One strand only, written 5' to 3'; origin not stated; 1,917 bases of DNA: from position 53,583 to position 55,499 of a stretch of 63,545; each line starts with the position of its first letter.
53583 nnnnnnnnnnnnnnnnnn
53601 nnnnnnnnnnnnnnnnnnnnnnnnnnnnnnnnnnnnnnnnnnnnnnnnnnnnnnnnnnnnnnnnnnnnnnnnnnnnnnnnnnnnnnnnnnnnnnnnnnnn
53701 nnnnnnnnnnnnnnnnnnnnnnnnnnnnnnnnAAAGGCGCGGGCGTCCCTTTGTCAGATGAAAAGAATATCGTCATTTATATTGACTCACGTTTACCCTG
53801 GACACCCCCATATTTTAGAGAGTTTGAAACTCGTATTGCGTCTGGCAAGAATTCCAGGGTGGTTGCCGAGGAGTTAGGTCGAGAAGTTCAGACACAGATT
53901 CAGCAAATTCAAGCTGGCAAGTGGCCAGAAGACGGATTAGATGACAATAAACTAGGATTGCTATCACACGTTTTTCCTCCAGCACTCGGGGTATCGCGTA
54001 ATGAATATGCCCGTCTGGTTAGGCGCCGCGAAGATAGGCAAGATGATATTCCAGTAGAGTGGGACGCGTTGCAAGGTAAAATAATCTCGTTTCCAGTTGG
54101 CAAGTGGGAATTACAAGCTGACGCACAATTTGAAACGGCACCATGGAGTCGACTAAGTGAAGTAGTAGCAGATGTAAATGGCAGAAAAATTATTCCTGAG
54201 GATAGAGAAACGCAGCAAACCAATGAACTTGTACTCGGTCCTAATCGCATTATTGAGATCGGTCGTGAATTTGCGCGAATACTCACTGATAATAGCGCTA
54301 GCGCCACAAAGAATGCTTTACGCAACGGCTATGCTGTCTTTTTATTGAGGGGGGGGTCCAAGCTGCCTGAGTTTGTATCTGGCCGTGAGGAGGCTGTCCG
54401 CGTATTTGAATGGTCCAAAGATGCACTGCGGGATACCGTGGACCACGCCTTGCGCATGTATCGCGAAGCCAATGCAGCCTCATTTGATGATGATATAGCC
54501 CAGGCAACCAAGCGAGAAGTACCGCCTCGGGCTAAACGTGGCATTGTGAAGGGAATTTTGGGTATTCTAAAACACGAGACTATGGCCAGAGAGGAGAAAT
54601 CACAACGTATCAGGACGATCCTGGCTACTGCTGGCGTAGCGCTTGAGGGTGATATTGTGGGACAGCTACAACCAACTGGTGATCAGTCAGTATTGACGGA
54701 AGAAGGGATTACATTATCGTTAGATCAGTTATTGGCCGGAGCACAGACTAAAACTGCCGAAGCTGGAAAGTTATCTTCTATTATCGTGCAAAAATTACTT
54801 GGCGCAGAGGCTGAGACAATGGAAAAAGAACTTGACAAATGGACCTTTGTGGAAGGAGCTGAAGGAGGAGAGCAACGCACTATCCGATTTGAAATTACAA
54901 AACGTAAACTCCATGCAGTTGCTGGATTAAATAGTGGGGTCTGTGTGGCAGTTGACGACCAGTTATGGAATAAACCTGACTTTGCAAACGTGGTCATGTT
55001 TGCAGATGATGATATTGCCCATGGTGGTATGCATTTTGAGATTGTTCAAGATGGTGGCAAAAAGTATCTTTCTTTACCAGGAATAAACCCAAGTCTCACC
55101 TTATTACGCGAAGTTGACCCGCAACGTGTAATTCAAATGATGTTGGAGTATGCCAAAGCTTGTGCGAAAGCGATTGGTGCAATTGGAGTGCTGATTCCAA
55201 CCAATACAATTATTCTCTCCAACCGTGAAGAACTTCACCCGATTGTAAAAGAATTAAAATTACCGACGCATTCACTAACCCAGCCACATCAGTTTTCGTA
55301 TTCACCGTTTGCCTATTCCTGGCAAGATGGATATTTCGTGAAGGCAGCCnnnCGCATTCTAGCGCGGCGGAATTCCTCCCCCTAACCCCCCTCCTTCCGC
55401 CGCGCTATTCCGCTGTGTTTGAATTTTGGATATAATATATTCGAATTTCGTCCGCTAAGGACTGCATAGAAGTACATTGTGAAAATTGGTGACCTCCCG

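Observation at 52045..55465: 3.4-kb unit: a 993-aa orphan ORF bracketed by ~250-bp inverted repeats made from its own 3' end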

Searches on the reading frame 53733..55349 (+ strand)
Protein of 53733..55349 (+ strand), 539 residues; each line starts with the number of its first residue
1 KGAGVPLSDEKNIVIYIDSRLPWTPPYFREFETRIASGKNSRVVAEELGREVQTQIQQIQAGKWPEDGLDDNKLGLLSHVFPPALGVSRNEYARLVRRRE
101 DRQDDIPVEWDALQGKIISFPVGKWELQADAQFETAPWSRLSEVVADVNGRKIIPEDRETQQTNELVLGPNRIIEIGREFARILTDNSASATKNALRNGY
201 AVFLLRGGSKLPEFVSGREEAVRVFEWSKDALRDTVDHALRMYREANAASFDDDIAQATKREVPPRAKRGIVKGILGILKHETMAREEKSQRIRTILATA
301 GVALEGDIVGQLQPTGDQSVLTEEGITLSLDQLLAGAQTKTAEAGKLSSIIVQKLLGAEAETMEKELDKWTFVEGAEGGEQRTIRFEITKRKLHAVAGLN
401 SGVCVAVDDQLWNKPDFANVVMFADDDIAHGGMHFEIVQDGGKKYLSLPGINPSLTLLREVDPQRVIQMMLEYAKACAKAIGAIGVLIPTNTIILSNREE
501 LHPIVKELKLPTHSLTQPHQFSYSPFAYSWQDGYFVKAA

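Call 46: search_solved_structures(query=A4, max_evalue=10)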
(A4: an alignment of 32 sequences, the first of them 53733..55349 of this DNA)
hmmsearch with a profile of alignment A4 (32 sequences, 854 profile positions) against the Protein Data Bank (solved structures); distinct sequences matched with E-value up to 10: 7.
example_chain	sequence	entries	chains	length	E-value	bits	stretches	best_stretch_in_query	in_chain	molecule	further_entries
8ugc_A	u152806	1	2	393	0.0092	17.9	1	13-257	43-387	FD15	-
4uos_A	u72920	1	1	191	0.32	12.8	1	143-329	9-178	DESIGNED HELICAL BUNDLE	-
7y9n_A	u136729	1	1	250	0.52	12.1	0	180-277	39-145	Spike protein S2',5HB-H2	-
6zff_A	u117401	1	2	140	0.58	11.9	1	545-653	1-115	DNA double-strand break repair Rad50 ATPase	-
6h3t_A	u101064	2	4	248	0.63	11.8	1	327-371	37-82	Envelopment polyprotein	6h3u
4q6r_A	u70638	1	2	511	0.66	11.8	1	229-306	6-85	Sphingosine-1-phosphate lyase 1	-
6u1s_A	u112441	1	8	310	1.1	11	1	69-261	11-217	de novo designed 16-helix transmembrane nanopore, TMHC8_R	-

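Call 47: find_homologous_proteins(query=A4, max_evalue=0.00001)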
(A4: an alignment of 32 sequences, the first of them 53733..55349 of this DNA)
Query A4 (32 sequences) (539 aa, profile of the alignment): 20 proteins with E <= 0.00001 among 8000 candidates.
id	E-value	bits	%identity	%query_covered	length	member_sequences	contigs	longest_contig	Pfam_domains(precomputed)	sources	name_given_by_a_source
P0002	4.7e-265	901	61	99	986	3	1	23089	-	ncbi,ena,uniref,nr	ncbi:MAG: hypothetical protein UY81_C0011G0011 [Candidatus Giovannonibacteria bacterium GW2011_GWA2_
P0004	5.5e-265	900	58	99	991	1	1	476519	-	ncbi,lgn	-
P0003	2.2e-258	879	59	97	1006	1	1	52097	-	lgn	-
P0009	6.2e-254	864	36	99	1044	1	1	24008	-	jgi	-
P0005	1.5e-244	833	49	99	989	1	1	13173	-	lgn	-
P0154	3.8e-243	828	57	99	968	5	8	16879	-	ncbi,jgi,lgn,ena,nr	ncbi:MAG: hypothetical protein UT94_C0029G0001 [Candidatus Uhrbacteria bacterium GW2011_GWF2_40_263]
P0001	1.0e-241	823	100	100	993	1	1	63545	-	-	-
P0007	1.0e-239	817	39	99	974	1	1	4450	-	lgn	-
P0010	4.6e-236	805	36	91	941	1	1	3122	-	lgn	-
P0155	1.1e-233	797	58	98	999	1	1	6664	-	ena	-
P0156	2.8e-217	743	55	98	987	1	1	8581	-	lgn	-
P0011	8.1e-216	738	35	91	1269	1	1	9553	-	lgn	-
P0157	4.3e-213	729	51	98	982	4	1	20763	-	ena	-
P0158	1.1e-210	721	34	99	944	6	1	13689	-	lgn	-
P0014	4.8e-205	702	35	99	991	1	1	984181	-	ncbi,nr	ncbi:MAG: hypothetical protein L3J07_04580 [Candidatus Magasanikbacteria bacterium]|nr:hypothetical 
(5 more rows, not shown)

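Call 48: find_encoding_contigs(protein=P0154, flank=8000, max_places=4)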
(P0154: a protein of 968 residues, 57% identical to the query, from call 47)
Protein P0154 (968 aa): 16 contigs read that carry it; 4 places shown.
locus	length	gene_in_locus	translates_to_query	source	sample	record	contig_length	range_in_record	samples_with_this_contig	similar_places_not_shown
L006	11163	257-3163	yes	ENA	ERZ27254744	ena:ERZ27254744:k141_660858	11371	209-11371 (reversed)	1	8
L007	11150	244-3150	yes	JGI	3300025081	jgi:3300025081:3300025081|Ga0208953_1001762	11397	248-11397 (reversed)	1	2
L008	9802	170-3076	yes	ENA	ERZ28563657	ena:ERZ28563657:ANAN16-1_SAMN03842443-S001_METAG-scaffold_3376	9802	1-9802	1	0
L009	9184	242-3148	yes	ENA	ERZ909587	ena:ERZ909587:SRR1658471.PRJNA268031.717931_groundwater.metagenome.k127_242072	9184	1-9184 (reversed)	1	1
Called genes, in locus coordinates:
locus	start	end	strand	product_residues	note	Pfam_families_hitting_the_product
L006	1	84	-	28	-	?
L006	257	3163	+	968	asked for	-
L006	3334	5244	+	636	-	-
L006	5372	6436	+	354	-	PF07722:Peptidase_C26 (weak), PF00117:GATase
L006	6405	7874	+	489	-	PF24923:ATP-grasp_IQCH (faint)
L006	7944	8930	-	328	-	PF13088:BNR_2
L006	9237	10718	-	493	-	-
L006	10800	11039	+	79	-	-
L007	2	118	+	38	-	?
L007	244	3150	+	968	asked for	-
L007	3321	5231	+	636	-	-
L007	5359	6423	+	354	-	PF07722:Peptidase_C26 (weak), PF00117:GATase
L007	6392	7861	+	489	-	PF24923:ATP-grasp_IQCH (faint)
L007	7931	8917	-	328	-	PF13088:BNR_2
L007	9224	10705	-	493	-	-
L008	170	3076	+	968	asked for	-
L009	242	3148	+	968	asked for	-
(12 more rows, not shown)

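Call 49: find_encoding_contigs(protein=P0157, flank=8000, max_places=3)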
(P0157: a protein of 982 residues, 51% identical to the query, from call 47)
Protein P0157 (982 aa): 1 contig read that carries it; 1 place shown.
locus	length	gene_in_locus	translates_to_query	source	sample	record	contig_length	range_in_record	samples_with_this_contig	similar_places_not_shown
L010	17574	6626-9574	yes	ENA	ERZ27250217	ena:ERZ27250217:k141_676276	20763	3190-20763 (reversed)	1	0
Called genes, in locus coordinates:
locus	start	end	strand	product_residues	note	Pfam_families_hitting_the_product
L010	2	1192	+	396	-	?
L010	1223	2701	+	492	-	PF00140:Sigma70_r1_2, PF04542:Sigma70_r2, PF04539:Sigma70_r3, PF04545:Sigma70_r4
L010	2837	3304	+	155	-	-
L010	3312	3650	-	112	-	-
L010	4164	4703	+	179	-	-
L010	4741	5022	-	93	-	-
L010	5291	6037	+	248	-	-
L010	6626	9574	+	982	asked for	-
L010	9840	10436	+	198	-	-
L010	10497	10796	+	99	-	PF09905:VF530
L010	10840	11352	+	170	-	PF01928:CYTH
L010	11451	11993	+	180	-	-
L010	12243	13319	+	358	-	PF07907:YibE_F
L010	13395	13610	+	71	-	-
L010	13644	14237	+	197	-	-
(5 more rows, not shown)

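Call 50: find_encoding_contigs(protein=P0156, flank=8000, max_places=3)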
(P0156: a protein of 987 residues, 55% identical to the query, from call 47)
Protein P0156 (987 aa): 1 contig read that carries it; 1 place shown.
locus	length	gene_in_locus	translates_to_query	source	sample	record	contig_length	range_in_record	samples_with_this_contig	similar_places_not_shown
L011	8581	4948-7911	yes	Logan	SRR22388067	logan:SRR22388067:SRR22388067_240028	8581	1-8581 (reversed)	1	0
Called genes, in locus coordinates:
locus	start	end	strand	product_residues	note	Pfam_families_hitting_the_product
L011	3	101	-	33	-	?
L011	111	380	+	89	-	PF07883:Cupin_2 (weak)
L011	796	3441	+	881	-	PF00690:Cation_ATPase_N, PF00122:E1-E2_ATPase, PF00702:Hydrolase, PF13246:Cation_ATPase, PF08282:Hydrolase_3 (weak), PF00689:Cation_ATPase_C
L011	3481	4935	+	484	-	PF21799:MurD-like_N (weak), PF08245:Mur_ligase_M, PF02875:Mur_ligase_C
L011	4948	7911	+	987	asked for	-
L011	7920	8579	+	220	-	?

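Call 73: find_related_loci(query=A5, collection=genome_contigs, flank=7000)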
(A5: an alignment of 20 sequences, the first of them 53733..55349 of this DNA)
Query A5 (539 aa) in genome_contigs; peptide patterns used: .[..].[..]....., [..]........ (x = any residue, [..] = any of these).
40 stretches matched a pattern; 18 encode a relative of the query (tblastn E <= 1e-3); 18 distinct loci.
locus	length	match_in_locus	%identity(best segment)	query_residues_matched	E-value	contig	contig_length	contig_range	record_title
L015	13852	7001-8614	58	4-538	0e+0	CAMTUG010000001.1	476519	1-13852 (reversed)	MAG: uncultured Parcubacteria group bacterium isolate G01_MAG_00004 genome assembly, contig: G01_MAG_00004_000000000001,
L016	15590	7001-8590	51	7-534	0e+0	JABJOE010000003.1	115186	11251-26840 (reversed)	MAG: Candidatus Uhrbacteria bacterium isolate SI075_bin35 k141_2467128, whole genome shotgun sequence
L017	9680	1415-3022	58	1-534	0e+0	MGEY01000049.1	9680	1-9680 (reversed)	MAG: Candidatus Uhrbacteria bacterium RIFOXYA2_FULL_40_9 rifoxya2_full_scaffold_5154, whole genome shotgun sequence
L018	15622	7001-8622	44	1-537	1e-136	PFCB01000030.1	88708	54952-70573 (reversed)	MAG: Candidatus Magasanikbacteria bacterium CG10_big_fil_rev_8_21_14_0_10_47_10 CG10_8_21_14_0.10_scaffold_457_c, whole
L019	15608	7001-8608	34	5-537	6e-91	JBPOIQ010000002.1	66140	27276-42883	MAG: Minisyncoccota bacterium isolate MAG_380 c_000000562156, whole genome shotgun sequence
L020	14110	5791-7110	34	75-536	8e-72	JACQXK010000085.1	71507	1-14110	MAG: Candidatus Omnitrophota bacterium isolate NC_groundwater_1513_Pr4_B-0.1um_40_4 SR1-18-B1_scaffold_369453, whole gen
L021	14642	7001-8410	32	47-539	1e-61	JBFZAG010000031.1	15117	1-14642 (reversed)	MAG: Candidatus Omnitrophota bacterium isolate PPR_0461 k121_4425001, whole genome shotgun sequence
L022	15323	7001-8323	33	75-534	3e-61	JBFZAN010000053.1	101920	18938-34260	MAG: Candidatus Omnitrophota bacterium isolate PPR_0468 PPR_0468.fa_k121_209592, whole genome shotgun sequence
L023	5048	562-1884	30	76-539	5e-58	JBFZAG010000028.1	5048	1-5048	MAG: Candidatus Omnitrophota bacterium isolate PPR_0461 k121_4403838, whole genome shotgun sequence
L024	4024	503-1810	34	75-536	2e-57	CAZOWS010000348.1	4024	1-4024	MAG TPA_asm: uncultured Actinomycetota bacterium isolate binchicken_co203_618 genome assembly, contig: k141_1826887, who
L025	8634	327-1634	30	79-539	1e-55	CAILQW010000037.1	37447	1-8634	MAG: Candidatus Omnitrophica bacterium isolate AM4_bin-704 genome assembly, contig: bin-704:37/67, whole genome shotgun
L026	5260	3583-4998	29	48-539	6e-48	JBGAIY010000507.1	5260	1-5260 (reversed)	MAG: Myxococcaceae bacterium isolate MAG_MBR_H125.17 MBRH125-17_opera_contig_22549, whole genome shotgun sequence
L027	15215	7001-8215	30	74-505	1e-47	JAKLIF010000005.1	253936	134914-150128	MAG: Elusimicrobia bacterium isolate RA.bin80 RA.bin80_5, whole genome shotgun sequence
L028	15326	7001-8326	29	75-536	5e-46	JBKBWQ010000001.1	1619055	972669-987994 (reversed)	MAG: Candidatus Gracilibacteria bacterium isolate 21I_056.bin.38 NODE_1_length_1619055_cov_5.072172, whole genome shotgu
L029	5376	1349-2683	28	57-536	1e-41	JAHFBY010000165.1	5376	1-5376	MAG: Elusimicrobia bacterium isolate nzgw209 NODE_34110_length_5377_cov_2.704528, whole genome shotgun sequence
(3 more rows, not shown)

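Call 90: predict_structure(alignment_id=A5)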
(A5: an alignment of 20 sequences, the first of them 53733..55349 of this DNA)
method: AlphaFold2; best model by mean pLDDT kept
length: 539 residues; sequences in the alignment: 20
mean_pLDDT: 85.6   pTM: 0.72
mean pLDDT of the five models: 85.6, 85.5, 84.2, 83.5, 83.5
residues with pLDDT >= 90: 264; 70-90: 215; 50-70: 42; < 50: 18
segments of 3 or more residues with pLDDT < 50: 1-5, 338-344
pLDDT, mean of each block of 10 residues (from residue 1): 47 49 77 91 90 91 84 89 80 90 96 95 92 93 94 88 88 94 89 95 85 90 87 88 89 78 73 86 85 80 70 62 79 61 64 89 92 84 95 92 82 95 93 96 95 89 94 97 97 84 91 94 80 92
secondary structure, 60 per line:
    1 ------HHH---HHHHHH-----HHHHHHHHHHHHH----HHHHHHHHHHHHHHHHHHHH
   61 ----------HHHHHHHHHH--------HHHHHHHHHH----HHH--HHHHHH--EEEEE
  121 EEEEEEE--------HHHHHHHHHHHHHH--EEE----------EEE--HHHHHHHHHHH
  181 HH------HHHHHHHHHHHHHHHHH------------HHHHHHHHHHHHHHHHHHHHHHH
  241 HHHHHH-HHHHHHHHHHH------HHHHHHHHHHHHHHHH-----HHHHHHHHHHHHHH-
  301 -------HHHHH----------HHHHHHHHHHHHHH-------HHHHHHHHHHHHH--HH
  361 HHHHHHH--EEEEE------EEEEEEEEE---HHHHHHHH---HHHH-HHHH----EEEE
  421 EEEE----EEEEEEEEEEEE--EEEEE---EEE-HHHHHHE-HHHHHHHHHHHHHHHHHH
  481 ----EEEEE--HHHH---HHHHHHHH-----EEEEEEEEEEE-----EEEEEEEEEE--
elements in order: H13-18 H24-36 H41-60 H71-80 H89-98 H108-113 E116-127 H136-149 E152-154 E165-167 H170-182 H189-205 H218-246 H248-258 H265-280 H286-299 H308-312 H323-336 H344-356 H359-367 E370-374 E381-389 H393-400 H404-407 H409-412 E417-424 E429-440 E443-447 E451-453 H455-460 H463-480 E485-489 H492-495 H499-506 E512-522 E528-537

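Call 96: fold_search(model_id=the predicted structure, library=pdb)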
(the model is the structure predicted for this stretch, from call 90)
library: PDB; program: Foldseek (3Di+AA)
matches with E <= 10: 498; with E <= 0.001: 0
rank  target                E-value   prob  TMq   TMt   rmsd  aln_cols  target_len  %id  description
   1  4ua3_A                2.0e-03  1.00  0.20  0.51   7.6       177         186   11  Crystal structure of selenomethionine labeled SpNatD (released 2015-01-28)
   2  4ua3_B                2.2e-03  1.00  0.20  0.49   7.8       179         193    9  Crystal structure of selenomethionine labeled SpNatD (released 2015-01-28)
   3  7kd7_D                1.0e-02  1.00  0.19  0.44   7.0       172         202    8  Crystal structure of human NatD (NAA40) bound to a bisubstrate analogue (released 2021-06-16)
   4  7kd7_A                1.4e-02  1.00  0.20  0.46   6.9       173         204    8  Crystal structure of human NatD (NAA40) bound to a bisubstrate analogue (released 2021-06-16)
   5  9obo_A                2.0e-02  0.44  0.16  0.12  47.4       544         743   11  Crystal structure of Mycobacterium tuberculosis isocitrate lyase 2 fixed in the apo form with disulfide bonds (released 2026-03-18)
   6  7kpu_A                2.5e-02  1.00  0.21  0.48   5.8       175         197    7  Crystal structure of human NatD (NAA40) bound to a bisubstrate analogue with a C-3 linker (released 2021-06-16)
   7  4u9w_C                3.2e-02  1.00  0.20  0.47   5.6       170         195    8  Crystal Structure of NatD bound to H4/H2A peptide and CoA (released 2015-01-28)
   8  6edw_D                3.4e-02  0.35  0.16  0.12  48.5       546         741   10  Crystal structure of Mycobacterium tuberculosis ICL2 in the apo form (released 2019-08-14)
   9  6edw_B                3.4e-02  0.33  0.16  0.12  48.1       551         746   10  Crystal structure of Mycobacterium tuberculosis ICL2 in the apo form (released 2019-08-14)
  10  4u9w_A                3.9e-02  0.99  0.19  0.46   6.2       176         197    8  Crystal Structure of NatD bound to H4/H2A peptide and CoA (released 2015-01-28)
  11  4u9v                  4.9e-02  1.00  0.21  0.50   6.0       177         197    7  Crystal structure of NatD (Naa40p) bound to acetyl CoA (released 2015-01-28)
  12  6edw_A                4.9e-02  0.28  0.16  0.12  48.4       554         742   10  Crystal structure of Mycobacterium tuberculosis ICL2 in the apo form (released 2019-08-14)
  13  9obo_D                5.7e-02  0.20  0.15  0.11  49.2       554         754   12  Crystal structure of Mycobacterium tuberculosis isocitrate lyase 2 fixed in the apo form with disulfide bonds (released 2026-03-18)
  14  4u9w_D                6.8e-02  0.99  0.20  0.47   5.8       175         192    8  Crystal Structure of NatD bound to H4/H2A peptide and CoA (released 2015-01-28)
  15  6edz_D                7.2e-02  0.21  0.15  0.12  31.9       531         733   11  Crystal structure of Mycobacterium tuberculosis ICL2 in complex with acetyl-CoA, form I (released 2019-08-14)
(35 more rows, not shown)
